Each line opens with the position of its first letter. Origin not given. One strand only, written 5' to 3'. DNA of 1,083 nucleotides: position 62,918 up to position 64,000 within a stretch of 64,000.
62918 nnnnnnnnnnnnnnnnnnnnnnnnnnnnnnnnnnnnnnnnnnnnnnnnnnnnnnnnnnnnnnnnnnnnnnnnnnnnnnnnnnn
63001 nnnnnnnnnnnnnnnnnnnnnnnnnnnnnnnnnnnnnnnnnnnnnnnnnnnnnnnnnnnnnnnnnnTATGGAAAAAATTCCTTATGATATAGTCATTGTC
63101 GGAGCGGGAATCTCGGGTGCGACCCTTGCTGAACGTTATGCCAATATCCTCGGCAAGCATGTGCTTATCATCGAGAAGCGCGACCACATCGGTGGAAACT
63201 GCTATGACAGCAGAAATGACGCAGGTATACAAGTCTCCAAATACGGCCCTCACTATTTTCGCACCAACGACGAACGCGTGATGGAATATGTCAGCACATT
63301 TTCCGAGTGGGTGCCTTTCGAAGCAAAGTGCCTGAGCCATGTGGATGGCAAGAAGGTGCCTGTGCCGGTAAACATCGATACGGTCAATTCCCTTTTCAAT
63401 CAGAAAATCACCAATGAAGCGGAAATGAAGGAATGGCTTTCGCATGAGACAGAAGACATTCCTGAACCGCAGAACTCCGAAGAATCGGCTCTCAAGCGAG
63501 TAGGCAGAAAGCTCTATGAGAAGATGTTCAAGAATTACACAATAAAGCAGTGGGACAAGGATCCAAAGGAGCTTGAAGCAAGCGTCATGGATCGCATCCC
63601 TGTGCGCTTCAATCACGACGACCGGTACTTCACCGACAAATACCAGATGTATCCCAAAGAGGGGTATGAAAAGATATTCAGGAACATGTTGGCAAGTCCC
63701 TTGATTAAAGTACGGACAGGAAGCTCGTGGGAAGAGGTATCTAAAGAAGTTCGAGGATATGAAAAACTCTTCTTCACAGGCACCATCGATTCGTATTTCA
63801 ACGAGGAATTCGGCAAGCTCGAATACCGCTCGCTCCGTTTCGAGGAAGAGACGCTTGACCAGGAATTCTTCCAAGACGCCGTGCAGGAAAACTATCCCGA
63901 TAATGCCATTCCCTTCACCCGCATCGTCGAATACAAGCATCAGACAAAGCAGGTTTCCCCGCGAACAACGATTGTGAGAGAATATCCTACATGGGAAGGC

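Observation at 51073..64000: ABC-transporter-dependent glycan locus combining a GT11 fucosyltransferase, Glf (galactofuranose) and methyltransferases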

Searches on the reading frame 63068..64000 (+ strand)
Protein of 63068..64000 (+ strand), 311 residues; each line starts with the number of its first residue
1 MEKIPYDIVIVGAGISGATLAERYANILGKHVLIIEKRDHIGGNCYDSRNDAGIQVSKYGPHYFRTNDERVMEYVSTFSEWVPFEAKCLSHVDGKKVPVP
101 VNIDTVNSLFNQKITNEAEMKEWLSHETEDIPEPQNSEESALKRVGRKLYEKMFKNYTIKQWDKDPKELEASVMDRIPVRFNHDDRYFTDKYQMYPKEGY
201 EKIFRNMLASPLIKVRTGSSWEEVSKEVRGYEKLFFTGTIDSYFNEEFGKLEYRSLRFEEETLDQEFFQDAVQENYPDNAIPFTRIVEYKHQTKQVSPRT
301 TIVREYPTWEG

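Call 10: search_protein_families(library=pfam, proteins=[window:63068-64000:+], max_evalue=0.01)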
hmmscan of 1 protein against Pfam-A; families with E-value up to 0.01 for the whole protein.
window:63068-64000:+ (311 aa): 9 families
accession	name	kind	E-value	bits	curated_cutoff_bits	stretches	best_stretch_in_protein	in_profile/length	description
PF03275.19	GLF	-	3.6e-57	193.8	26.3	1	152-308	1-158/203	UDP-galactopyranose mutase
PF13450.12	NAD_binding_8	-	1.1e-17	64.4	21.9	1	10-76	1-66/68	NAD(P)-binding Rossmann-like domain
PF12831.13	FAD_oxidored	-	1.8e-05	24.6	27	1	7-45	1-38/416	FAD dependent oxidoreductase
PF01266.30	DAO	-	3.9e-05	23.8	27.9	1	7-56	1-48/353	FAD dependent oxidoreductase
PF07992.20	Pyr_redox_2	-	4.4e-05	23.5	26.1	1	4-50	141-185/291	Pyridine nucleotide-disulphide oxidoreductase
PF00070.33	Pyr_redox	-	0.00011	23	22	1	8-47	2-39/82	Pyridine nucleotide-disulphide oxidoreductase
PF01946.23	Thi4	-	0.0024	17.6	26.2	1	6-44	18-56/235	Thi4 family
PF00890.30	FAD_binding_2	-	0.0025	17.5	20.4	1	7-70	1-60/414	FAD binding domain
PF01593.30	Amino_oxidase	-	0.0054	16.5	19.8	0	29-77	14-60/443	Flavin containing amine oxidoreductase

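Call 11: search_protein_families(library=ncbifam, proteins=[window:63068-64000:+], max_evalue=0.01)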
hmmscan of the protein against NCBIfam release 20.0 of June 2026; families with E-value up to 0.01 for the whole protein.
window:63068-64000:+ (311 aa): 44 families (the best 25 are shown)
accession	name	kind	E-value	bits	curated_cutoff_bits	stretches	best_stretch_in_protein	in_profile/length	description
TIGR00031.1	UDP-GALP_mutase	equivalog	4.3e-88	295.8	303.75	1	6-308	2-313/378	UDP-galactopyranose mutase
NF005547.0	PRK07208.1-3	equivalog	8.5e-20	70.9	380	1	7-207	6-213/465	hypothetical protein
NF005546.0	PRK07208.1-2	equivalog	3.2e-10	39.2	418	2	98-172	130-202/527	hypothetical protein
NF005548.0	PRK07208.1-4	equivalog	8.2e-08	31.3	389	1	7-172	5-169/488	hypothetical protein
NF005560.0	PRK07233.1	equivalog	3.7e-07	29.4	252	1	7-75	2-67/435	hypothetical protein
TIGR00562.1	proto_IX_ox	equivalog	5e-07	28.7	97.85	1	7-106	4-108/470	protoporphyrinogen oxidase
TIGR02032.1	GG-red-SF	subfamily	1.4e-06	28.3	158.8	1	6-42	1-36/297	geranylgeranyl reductase family protein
NF005549.0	PRK07208.1-5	equivalog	1.9e-06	26.6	587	1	98-171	131-201/534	hypothetical protein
NF003585.0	PRK05249.1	equivalog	4.6e-06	25.5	465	1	2-46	3-46/464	Si-specific NAD(P)(+) transhydrogenase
NF005545.0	PRK07208.1-1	equivalog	7.8e-06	24.5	451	1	7-171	9-172/504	hypothetical protein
TIGR01350.1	lipoamide_DH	equivalog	8.8e-06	24.7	408.8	1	6-46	2-40/461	dihydrolipoyl dehydrogenase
NF053556.1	prodigi_MAP_PigB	equivalog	2.4e-05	22.9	850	1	6-45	155-191/659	prodigiosin MAP biosynthesis oxidoreductase PigB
NF004991.0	PRK06370.1-3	subfamily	3.4e-05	22.6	620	1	5-46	35-74/509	FAD-containing oxidoreductase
TIGR01813.1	flavo_cyto_c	subfamily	5.5e-05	22.1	285.45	1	7-46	1-40/444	flavocytochrome c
NF004992.0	PRK06370.1-4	equivalog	7e-05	21.5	629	1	6-47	5-44/459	FAD-containing oxidoreductase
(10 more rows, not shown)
